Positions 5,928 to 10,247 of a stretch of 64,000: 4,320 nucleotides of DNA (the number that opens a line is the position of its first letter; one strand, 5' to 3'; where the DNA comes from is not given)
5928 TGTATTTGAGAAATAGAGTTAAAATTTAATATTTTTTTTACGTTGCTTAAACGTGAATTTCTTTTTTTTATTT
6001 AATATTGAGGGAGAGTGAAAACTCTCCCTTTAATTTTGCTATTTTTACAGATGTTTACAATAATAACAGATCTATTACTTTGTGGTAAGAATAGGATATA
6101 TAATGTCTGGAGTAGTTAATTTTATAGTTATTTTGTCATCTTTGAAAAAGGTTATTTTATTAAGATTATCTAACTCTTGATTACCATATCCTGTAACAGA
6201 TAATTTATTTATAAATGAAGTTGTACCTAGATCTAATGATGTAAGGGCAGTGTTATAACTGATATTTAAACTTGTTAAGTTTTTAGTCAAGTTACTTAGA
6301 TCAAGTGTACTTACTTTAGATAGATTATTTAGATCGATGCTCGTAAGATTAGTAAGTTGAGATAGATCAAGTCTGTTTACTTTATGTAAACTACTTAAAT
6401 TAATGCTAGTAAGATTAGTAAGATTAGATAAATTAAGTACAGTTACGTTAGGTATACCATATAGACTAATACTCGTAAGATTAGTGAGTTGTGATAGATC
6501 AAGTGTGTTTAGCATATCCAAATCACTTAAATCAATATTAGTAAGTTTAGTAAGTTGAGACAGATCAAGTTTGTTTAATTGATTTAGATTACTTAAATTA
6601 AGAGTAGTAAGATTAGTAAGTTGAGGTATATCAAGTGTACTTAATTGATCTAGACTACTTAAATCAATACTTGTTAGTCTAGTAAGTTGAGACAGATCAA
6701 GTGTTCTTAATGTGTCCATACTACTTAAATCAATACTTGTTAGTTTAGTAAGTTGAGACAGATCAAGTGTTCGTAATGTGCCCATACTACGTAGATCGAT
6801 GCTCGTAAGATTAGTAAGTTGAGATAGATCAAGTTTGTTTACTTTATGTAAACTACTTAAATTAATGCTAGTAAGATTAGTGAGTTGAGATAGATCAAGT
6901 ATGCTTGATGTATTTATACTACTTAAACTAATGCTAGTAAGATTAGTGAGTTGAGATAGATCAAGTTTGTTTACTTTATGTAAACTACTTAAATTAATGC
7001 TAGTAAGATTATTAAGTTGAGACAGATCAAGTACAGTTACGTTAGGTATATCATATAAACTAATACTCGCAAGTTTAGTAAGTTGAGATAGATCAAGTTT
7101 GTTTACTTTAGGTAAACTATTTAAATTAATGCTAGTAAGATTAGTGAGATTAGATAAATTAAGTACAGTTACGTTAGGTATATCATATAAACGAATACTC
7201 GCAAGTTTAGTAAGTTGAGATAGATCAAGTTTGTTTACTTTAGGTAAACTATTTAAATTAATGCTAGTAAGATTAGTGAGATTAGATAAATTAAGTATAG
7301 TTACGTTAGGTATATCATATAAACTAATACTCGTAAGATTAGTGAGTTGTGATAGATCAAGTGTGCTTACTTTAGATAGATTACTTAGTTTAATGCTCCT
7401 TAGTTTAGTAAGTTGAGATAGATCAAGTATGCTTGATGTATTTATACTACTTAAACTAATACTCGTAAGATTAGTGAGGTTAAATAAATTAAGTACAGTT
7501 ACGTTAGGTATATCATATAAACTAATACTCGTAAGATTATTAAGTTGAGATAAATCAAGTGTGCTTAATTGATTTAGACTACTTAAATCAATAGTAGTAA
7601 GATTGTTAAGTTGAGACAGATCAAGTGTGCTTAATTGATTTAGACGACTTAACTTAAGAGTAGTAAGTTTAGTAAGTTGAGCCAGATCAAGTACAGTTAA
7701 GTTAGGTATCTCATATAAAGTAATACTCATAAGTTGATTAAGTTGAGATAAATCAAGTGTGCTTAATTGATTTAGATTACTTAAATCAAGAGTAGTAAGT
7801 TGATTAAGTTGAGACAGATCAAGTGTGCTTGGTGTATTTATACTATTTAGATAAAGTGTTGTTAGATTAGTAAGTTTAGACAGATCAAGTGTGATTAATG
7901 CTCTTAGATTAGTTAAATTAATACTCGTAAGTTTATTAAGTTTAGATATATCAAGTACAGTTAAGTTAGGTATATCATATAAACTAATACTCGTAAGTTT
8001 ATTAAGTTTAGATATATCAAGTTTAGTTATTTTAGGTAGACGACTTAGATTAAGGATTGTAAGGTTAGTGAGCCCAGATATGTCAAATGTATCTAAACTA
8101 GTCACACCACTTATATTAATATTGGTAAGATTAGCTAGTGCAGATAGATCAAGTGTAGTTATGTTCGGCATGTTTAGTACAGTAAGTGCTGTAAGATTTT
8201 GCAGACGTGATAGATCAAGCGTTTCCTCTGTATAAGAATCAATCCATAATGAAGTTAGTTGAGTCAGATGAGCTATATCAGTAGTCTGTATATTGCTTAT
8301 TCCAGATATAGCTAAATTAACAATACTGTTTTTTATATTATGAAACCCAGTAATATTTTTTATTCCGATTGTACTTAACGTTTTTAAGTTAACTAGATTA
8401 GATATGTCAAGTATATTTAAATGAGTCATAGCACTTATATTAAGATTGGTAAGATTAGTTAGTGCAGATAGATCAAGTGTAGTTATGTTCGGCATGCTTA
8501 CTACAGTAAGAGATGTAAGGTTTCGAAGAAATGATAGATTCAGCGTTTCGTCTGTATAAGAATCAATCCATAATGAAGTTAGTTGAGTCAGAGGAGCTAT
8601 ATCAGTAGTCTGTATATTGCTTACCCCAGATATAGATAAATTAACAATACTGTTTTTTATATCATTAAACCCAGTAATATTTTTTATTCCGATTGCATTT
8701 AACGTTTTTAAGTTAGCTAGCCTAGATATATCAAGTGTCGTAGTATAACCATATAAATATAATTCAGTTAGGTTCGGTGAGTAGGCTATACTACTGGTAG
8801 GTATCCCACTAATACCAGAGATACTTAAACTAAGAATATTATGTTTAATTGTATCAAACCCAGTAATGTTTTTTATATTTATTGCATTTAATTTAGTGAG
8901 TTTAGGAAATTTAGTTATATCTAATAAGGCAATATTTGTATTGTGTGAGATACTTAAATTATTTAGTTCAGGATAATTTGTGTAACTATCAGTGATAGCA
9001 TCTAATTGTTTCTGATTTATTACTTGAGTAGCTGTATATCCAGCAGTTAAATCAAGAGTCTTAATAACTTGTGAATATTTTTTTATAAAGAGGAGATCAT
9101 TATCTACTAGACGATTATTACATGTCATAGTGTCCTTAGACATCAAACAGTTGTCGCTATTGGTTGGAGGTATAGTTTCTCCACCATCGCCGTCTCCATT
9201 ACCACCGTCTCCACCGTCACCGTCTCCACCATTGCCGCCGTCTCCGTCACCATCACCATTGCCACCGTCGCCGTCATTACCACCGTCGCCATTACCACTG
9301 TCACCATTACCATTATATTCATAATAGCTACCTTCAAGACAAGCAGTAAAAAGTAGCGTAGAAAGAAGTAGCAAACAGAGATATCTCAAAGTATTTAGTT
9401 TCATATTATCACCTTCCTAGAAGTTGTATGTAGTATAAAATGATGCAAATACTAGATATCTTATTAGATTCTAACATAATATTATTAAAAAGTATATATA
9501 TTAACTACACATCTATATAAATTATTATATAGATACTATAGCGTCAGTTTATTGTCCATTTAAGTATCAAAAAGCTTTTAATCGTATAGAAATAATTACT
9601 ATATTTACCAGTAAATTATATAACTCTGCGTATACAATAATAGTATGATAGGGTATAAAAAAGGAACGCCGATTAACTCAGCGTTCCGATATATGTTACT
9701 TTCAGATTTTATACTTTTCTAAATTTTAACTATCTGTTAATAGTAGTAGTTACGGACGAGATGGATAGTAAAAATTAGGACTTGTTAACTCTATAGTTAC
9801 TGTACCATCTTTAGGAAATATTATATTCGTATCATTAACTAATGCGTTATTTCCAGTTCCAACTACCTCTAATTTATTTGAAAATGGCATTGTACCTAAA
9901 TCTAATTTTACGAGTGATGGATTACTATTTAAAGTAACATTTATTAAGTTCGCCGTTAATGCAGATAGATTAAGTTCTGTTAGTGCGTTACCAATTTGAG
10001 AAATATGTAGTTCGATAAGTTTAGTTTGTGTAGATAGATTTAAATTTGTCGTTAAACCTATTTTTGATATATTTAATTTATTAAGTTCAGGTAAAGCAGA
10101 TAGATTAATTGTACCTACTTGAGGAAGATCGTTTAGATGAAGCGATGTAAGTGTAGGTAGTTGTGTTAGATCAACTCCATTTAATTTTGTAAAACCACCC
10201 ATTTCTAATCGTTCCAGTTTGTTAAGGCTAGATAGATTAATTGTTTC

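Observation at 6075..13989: Tandem array of three paralogous eukaryote-like LRR lipoproteins sharing a two-Cys cap and a C-terminal module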

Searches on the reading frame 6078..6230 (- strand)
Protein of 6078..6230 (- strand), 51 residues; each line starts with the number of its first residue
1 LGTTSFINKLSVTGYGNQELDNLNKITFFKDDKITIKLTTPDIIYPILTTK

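Call 85: search_protein_families(library=pfam, proteins=[window:6078-6230:-], max_evalue=10)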
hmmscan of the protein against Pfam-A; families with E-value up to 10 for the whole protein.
seq(51 aa): 0 families

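Call 86: search_protein_families(library=ncbifam, proteins=[window:6078-6230:-], max_evalue=10)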
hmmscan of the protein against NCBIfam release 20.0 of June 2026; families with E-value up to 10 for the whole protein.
seq(51 aa): 0 families

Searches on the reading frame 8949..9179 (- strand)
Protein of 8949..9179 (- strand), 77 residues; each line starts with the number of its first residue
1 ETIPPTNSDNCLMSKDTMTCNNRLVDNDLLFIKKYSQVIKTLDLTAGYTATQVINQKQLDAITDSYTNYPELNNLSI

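Call 85: search_protein_families(library=pfam, proteins=[window:8949-9179:-], max_evalue=10)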
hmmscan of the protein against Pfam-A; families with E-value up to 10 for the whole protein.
seq(77 aa): 1 family
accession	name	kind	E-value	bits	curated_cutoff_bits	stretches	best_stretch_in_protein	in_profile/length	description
PF19352.4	TetR_C_38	-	0.21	12.1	23.9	1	14-68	12-68/135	Tetracyclin repressor-like, C-terminal domain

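Call 86: search_protein_families(library=ncbifam, proteins=[window:8949-9179:-], max_evalue=10)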
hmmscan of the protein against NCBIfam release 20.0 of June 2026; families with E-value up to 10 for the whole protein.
seq(77 aa): 0 families

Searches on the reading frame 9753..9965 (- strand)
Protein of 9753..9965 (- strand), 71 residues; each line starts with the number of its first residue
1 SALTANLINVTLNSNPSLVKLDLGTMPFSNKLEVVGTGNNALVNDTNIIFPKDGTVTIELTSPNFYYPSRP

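Call 35: search_solved_structures(query=A2, max_evalue=10, show_alignments=2)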
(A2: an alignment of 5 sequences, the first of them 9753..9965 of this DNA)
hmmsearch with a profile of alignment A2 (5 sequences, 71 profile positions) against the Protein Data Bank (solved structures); distinct sequences matched with E-value up to 10: 0.
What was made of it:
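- On C-terminal sorting signals (T9SS Por_Secre_tail, PEP-CTERM and similar tags): No PDB sequence hit at E<=10 (call 35).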

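Call 47: search_protein_representatives(alignment_id=A2)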
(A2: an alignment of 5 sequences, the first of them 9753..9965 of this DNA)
Query: 5 sequences, 71 profile positions. Proteins with E-value up to 0.001 (for the whole library): 7; up to 1e-10: 4; up to 1e-30: 0. The best 7 are listed.
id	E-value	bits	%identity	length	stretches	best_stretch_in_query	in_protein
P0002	8.5e-30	118.6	-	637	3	1-71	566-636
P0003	7.6e-28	112.4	-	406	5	1-70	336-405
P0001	5.1e-27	109.7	-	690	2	1-71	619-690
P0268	2.5e-15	72.3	-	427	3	1-71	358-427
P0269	2.8e-09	52.9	-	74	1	1-64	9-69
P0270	6.5e-09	51.7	-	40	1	34-70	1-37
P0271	3.2e-04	36.7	-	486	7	43-64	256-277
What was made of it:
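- On C-terminal sorting signals (T9SS Por_Secre_tail, PEP-CTERM and similar tags): The profile finds only this clade (call 47).
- Only 7 profile hits were found among 1.84e9 representatives (call 47). The family is confined to one small clade (call 47).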

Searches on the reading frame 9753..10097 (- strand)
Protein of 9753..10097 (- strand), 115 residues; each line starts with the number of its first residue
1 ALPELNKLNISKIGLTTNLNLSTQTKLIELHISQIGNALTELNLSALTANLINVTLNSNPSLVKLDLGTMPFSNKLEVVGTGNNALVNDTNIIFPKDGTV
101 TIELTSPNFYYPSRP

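Call 78: predict_structure(alignment_id=A4)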
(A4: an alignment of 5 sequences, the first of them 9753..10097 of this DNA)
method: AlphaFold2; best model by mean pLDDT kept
length: 115 residues; sequences in the alignment: 5
mean_pLDDT: 68.7   pTM: 0.66
mean pLDDT of the five models: 68.7, 68.5, 66.8, 65.6, 60.1
residues with pLDDT >= 90: 0; 70-90: 76; 50-70: 12; < 50: 27
segments of 3 or more residues with pLDDT < 50: 89-115
pLDDT, mean of each block of 10 residues (from residue 1): 74 71 86 80 84 85 81 75 66 40 32 34
secondary structure, 60 per line:
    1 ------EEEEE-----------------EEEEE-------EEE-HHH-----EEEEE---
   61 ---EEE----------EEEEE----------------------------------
elements in order: E7-11 E29-33 E41-43 E53-57 E64-66 E77-81
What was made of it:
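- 9753..9965 (-): g2 C-terminal module (71 aa). The last ~27 aa are poorly predicted, pLDDT below 50 (call 78).
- Tried and rejected: AF2 of the last 115 aa left the final 27 residues below pLDDT 50 (call 78), so no fold search of that module was attempted.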
